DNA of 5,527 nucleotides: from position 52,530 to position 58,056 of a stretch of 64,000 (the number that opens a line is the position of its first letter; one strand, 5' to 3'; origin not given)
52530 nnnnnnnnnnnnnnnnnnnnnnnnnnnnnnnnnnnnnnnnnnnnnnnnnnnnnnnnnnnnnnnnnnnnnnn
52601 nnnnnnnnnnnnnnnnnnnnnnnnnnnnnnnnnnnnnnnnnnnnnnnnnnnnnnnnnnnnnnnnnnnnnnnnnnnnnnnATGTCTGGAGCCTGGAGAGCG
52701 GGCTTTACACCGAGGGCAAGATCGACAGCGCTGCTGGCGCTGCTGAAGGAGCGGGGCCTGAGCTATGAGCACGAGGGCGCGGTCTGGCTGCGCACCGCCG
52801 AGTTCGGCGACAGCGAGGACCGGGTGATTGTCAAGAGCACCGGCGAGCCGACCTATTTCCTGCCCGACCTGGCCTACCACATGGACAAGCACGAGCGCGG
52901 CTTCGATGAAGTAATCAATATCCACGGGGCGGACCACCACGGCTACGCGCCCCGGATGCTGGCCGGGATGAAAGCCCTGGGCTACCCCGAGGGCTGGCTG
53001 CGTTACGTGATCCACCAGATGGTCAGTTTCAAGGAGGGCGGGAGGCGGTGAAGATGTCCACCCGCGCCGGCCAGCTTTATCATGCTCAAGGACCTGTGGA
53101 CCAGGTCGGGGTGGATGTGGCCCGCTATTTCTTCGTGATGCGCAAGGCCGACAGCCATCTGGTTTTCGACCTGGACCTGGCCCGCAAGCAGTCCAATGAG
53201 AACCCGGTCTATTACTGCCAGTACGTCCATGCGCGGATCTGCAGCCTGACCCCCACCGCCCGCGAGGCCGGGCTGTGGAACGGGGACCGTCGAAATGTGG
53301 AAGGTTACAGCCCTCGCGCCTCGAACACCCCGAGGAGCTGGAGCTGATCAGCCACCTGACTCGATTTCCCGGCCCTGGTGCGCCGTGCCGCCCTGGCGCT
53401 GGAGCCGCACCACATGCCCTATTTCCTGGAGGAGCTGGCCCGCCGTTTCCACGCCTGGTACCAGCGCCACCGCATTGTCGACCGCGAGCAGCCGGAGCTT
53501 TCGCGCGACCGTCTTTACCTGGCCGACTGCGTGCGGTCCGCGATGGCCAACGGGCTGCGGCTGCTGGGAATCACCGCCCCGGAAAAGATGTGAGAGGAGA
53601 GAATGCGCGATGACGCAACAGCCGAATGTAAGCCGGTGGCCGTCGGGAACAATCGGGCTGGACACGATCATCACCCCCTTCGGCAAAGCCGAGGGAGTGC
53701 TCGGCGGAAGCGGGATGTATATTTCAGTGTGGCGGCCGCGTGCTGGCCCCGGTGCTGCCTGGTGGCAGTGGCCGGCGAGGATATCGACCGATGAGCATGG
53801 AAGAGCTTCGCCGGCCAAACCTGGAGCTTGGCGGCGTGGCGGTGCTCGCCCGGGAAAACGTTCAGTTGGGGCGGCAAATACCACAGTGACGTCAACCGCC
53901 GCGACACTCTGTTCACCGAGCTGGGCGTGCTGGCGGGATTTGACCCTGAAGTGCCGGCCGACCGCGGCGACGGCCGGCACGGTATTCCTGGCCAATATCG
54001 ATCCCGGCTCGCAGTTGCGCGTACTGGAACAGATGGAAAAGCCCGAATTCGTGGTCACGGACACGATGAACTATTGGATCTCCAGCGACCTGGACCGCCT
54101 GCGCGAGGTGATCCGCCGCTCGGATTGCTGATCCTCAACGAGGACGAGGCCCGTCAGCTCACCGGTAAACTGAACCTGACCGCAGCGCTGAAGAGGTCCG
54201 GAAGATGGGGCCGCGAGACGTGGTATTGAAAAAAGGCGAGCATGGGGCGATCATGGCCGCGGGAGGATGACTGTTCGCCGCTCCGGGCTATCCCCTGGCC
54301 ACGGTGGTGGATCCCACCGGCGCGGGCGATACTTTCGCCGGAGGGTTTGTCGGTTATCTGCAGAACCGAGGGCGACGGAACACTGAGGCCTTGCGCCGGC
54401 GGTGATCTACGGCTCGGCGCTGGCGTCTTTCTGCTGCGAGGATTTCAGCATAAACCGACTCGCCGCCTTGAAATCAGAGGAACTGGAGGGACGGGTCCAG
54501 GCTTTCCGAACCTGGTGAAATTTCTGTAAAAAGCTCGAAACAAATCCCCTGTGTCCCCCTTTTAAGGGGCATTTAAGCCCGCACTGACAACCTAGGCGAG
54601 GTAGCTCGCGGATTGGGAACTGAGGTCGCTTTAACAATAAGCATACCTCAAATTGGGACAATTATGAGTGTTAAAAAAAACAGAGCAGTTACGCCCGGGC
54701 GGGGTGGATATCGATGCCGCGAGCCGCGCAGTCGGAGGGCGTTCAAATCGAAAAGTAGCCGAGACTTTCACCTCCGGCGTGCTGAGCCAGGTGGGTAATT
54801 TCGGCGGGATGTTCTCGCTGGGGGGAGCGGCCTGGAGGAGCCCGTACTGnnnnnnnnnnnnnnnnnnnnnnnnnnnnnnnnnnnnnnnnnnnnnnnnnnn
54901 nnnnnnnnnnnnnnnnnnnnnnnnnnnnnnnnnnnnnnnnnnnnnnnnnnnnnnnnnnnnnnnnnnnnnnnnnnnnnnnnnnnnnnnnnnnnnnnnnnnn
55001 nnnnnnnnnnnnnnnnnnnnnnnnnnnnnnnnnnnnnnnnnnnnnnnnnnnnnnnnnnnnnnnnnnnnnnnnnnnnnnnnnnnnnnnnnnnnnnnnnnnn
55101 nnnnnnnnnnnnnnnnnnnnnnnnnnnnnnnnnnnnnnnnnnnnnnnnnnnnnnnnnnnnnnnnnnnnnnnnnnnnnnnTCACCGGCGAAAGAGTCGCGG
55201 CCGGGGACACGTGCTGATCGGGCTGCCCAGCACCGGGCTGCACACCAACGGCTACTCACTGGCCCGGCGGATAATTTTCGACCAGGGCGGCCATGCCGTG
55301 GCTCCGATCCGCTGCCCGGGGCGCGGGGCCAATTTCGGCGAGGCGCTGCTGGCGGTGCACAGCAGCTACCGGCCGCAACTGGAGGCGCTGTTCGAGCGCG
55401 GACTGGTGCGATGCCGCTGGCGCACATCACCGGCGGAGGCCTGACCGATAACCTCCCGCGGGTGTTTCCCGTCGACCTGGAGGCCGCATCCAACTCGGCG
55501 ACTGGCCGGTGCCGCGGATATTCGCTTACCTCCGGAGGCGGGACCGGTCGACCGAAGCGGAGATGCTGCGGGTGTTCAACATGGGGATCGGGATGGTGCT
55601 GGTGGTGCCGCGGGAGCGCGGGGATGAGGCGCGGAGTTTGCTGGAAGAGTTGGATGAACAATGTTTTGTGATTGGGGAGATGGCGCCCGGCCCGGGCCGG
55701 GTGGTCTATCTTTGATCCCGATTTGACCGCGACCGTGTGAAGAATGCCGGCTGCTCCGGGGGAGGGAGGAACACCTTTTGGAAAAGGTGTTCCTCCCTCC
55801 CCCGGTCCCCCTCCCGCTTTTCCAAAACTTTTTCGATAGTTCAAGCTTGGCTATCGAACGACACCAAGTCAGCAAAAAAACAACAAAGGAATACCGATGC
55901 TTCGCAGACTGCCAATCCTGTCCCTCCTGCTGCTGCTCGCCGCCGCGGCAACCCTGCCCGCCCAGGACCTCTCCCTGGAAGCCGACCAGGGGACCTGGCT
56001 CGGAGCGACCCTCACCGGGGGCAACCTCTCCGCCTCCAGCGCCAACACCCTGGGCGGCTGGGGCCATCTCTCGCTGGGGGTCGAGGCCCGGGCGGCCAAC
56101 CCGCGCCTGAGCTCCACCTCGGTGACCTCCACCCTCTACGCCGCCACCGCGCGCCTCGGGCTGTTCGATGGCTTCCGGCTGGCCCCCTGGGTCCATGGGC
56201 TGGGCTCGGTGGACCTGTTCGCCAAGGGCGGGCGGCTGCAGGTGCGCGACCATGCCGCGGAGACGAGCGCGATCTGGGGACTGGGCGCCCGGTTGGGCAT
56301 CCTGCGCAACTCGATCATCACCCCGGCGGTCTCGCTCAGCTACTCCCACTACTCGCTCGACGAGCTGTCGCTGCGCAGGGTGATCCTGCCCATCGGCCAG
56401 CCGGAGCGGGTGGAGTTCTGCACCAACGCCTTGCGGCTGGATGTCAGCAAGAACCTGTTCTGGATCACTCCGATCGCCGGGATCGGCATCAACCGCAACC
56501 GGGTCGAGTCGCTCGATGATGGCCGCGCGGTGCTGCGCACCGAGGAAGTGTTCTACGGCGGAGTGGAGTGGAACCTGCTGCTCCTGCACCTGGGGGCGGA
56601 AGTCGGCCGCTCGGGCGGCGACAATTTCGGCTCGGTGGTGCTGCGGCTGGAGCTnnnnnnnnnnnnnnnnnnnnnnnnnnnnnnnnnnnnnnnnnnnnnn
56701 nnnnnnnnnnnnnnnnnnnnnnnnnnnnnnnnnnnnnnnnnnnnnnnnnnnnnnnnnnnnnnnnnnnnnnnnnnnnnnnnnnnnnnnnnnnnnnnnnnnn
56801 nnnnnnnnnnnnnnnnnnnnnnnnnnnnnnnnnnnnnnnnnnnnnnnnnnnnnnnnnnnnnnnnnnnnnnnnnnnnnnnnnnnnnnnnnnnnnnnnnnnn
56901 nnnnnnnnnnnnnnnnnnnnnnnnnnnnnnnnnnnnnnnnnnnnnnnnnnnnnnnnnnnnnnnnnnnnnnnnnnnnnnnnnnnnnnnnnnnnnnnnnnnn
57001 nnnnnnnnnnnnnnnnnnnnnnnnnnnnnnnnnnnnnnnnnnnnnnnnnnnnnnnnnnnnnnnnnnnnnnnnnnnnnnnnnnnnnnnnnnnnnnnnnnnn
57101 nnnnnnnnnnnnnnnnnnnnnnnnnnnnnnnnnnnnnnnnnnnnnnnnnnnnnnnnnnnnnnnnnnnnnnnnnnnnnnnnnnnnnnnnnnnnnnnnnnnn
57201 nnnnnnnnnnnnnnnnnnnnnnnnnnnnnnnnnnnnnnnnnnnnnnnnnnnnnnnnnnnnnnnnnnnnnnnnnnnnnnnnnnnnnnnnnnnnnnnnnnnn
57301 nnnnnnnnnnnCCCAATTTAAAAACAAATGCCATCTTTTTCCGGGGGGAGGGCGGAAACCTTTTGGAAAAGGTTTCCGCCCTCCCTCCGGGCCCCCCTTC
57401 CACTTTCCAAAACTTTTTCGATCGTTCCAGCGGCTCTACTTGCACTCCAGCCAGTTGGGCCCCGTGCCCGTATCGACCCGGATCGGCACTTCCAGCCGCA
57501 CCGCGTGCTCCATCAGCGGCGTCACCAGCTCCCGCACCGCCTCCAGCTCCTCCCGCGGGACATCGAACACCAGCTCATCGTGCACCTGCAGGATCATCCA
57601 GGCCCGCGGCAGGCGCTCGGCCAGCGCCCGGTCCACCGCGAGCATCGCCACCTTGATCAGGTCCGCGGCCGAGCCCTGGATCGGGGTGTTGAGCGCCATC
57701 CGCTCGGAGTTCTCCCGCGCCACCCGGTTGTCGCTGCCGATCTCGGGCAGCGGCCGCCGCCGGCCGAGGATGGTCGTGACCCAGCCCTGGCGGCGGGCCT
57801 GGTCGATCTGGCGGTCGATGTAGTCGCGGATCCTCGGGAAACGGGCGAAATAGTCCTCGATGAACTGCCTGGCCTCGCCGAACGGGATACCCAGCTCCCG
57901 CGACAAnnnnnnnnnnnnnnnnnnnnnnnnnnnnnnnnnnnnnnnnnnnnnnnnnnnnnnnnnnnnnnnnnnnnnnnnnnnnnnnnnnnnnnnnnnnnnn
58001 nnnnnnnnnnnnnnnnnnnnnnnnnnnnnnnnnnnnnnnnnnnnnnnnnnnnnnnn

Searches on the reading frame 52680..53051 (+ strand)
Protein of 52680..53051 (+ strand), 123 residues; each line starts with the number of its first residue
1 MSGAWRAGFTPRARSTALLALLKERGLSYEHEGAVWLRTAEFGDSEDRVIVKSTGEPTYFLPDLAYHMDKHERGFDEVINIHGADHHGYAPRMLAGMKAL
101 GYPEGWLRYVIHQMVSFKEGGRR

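Call 21: search_protein_families(library=pfam, proteins=[window:52680-53051:+], max_evalue=0.01)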
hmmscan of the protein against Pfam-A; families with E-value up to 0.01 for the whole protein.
window:52680-53051:+ (123 aa): 1 family
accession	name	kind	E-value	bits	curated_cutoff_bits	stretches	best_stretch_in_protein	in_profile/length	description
PF00750.26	tRNA-synt_1d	-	2.9e-06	26.9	23.3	1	18-113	173-268/349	tRNA synthetases class I (R), catalytic domain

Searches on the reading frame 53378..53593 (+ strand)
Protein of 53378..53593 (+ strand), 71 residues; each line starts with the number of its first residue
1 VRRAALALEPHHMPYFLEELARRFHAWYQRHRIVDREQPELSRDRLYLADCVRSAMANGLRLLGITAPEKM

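Call 21: search_protein_families(library=pfam, proteins=[window:53378-53593:+], max_evalue=0.01)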
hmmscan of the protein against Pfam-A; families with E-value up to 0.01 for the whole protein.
window:53378-53593:+ (71 aa): 1 family
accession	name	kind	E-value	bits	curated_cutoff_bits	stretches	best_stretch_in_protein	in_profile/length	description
PF05746.21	DALR_1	-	1.5e-19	70.7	22.3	1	2-71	49-117/117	DALR anticodon binding domain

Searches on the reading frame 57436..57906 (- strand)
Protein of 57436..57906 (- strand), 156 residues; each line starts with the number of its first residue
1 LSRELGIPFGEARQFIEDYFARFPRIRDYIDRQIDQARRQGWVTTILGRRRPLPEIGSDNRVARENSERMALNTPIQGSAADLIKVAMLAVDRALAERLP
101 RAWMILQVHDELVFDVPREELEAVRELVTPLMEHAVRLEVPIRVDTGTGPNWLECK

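Call 21: search_protein_families(library=pfam, proteins=[window:57436-57906:-], max_evalue=0.01)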
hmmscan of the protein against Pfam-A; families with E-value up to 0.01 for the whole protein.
window:57436-57906:- (156 aa): 1 family
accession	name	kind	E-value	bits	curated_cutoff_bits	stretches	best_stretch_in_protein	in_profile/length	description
PF00476.26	DNA_pol_A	-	2.1e-56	192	34.3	1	1-154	226-381/381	DNA polymerase family A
